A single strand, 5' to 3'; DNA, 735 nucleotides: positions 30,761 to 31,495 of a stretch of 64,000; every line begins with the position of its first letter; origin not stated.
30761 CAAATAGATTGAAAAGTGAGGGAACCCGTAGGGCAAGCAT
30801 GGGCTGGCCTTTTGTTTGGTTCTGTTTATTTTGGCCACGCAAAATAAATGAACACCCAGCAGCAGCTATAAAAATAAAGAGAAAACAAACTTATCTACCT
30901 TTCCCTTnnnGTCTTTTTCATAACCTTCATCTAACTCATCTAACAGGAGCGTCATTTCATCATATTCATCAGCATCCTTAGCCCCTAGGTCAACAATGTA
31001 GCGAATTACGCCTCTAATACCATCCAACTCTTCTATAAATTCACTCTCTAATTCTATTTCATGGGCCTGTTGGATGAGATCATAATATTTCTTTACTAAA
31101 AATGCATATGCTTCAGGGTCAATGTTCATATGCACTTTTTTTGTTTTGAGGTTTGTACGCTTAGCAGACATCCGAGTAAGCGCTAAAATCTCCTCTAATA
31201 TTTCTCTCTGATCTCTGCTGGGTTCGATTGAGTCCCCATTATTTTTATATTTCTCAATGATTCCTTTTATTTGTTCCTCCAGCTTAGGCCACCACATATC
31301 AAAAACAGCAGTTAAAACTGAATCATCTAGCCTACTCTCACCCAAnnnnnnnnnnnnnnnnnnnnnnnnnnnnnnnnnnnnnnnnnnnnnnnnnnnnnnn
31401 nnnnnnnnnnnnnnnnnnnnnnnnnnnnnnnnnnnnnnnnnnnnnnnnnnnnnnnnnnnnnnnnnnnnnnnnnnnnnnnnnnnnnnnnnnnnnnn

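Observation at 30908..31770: Orphan TIR-domain gene inserted directly behind glmU, with no known TIR-system partner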

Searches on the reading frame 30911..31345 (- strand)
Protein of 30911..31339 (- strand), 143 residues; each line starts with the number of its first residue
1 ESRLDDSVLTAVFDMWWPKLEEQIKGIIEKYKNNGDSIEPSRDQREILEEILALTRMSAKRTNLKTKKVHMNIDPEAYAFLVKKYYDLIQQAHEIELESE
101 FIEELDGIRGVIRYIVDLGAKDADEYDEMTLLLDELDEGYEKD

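Call 66: search_protein_families(library=pfam, proteins=[window:30911-31339:-], max_evalue=1)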
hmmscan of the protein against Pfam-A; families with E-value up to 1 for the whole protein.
window:30911-31339:- (143 aa): 2 families
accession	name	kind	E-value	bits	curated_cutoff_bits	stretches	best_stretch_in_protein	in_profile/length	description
PF10431.15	ClpB_D2-small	-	0.011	16.2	21.9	1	45-87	3-44/81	C-terminal, D2-small domain, of ClpB protein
PF25032.1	N-HEAT_ATR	-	0.041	12.9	27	1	26-113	402-494/547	Serine/threonine-protein kinase ATR, N-HEAT region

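Call 98: predict_structure(alignment_id=A6)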
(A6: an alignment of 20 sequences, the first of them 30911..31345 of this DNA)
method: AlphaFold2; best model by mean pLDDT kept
length: 145 residues; sequences in the alignment: 20
mean_pLDDT: 67.8   pTM: 0.40
mean pLDDT of the five models: 67.8, 67.7, 67.6, 66.7, 64.4
residues with pLDDT >= 90: 0; 70-90: 77; 50-70: 47; < 50: 21
segments of 3 or more residues with pLDDT < 50: 1-6, 37-42, 65-70
pLDDT, mean of each block of 10 residues (from residue 1): 48 71 72 57 56 66 48 68 84 79 79 79 71 76 53
secondary structure, 60 per line:
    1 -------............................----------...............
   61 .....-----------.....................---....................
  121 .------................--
elements in order: H8-35 H46-65 H77-97 H101-121 H128-143

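Call 100: fold_search(model_id=the predicted structure, library=pdb)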
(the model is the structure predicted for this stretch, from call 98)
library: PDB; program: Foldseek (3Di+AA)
matches with E <= 10: 35; with E <= 0.001: 0
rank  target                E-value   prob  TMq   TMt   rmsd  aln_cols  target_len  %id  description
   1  7tgh_T4               2.0e+00  0.08  0.27  0.23  19.5       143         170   12  Cryo-EM structure of respiratory super-complex CI+III2 from Tetrahymena thermophila (released 2022-04-06)
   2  9hm4_A                2.0e+00  0.06  0.22  0.05  18.7       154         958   17  Structure of tRNA bound Ba1Cas12a3 (released 2025-12-17)
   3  8b6f_BA               2.0e+00  0.04  0.21  0.16  21.2       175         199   14  Cryo-EM structure of NADH:ubiquinone oxidoreductase (complex-I) from respiratory supercomplex of Tetrahymena thermoph (released 2023-03-29)
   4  8gym_T4               2.6e+00  0.04  0.21  0.16  20.6       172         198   12  Cryo-EM structure of Tetrahymena thermophila respiratory mega-complex MC IV2+(I+III2+II)2 (released 2023-06-14)
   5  3add_A                3.2e+00  0.04  0.20  0.13  22.4       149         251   17  Crystal structure of O-phosphoseryl-tRNA kinase complexed with selenocysteine tRNA and AMPPNP (crystal type 3) (released 2010-07-28)
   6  8buu_o                3.4e+00  0.13  0.31  0.46   7.6        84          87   17  ARE-ABCF VmlR2 bound to a 70S ribosome (released 2023-04-05)
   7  6ha1_o                3.6e+00  0.08  0.27  0.38   8.3        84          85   18  Cryo-EM structure of a 70S Bacillus subtilis ribosome translating the ErmD leader peptide in complex with telithromyci (released 2018-08-29)
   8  7jil_t                3.9e+00  0.10  0.29  0.44   8.0        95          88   22  70S ribosome Flavobacterium johnsoniae (released 2020-12-02)
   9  8ilv_B                4.2e+00  0.06  0.27  0.16  24.5       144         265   12  Cryo-EM structure of PI3Kalpha in complex with compound 18 (released 2023-09-06)
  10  6nct_B                4.4e+00  0.04  0.25  0.17  24.9       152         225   11  Structure of p110alpha/niSH2 - vector data collection (released 2019-02-06)
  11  2z0a_C                5.1e+00  0.08  0.27  0.45   8.4        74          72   15  Crystal structure of RNA-binding domain of NS1 from influenza A virus A/crow/Kyoto/T1/2004(H5N1) (released 2008-05-13)
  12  8gs8_C                5.1e+00  0.06  0.24  0.26  13.6       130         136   10  cryo-EM structure of the human respiratory complex II (released 2023-05-10)
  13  6o8z_o                5.4e+00  0.08  0.29  0.42   7.7        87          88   17  Cryo-EM image reconstruction of the 70S Ribosome Enterococcus faecalis Class04 (released 2020-09-16)
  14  8e55_A                5.8e+00  0.06  0.31  0.24  11.6       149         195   19  Design of Diverse Asymmetric Pockets in de novo Homo-oligomeric Proteins (released 2023-01-25)
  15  7nhn_p                6.2e+00  0.08  0.31  0.47   7.4        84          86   19  VgaL, an antibiotic resistance ABCF, in complex with 70S ribosome from Listeria monocytogenes (released 2021-05-05)
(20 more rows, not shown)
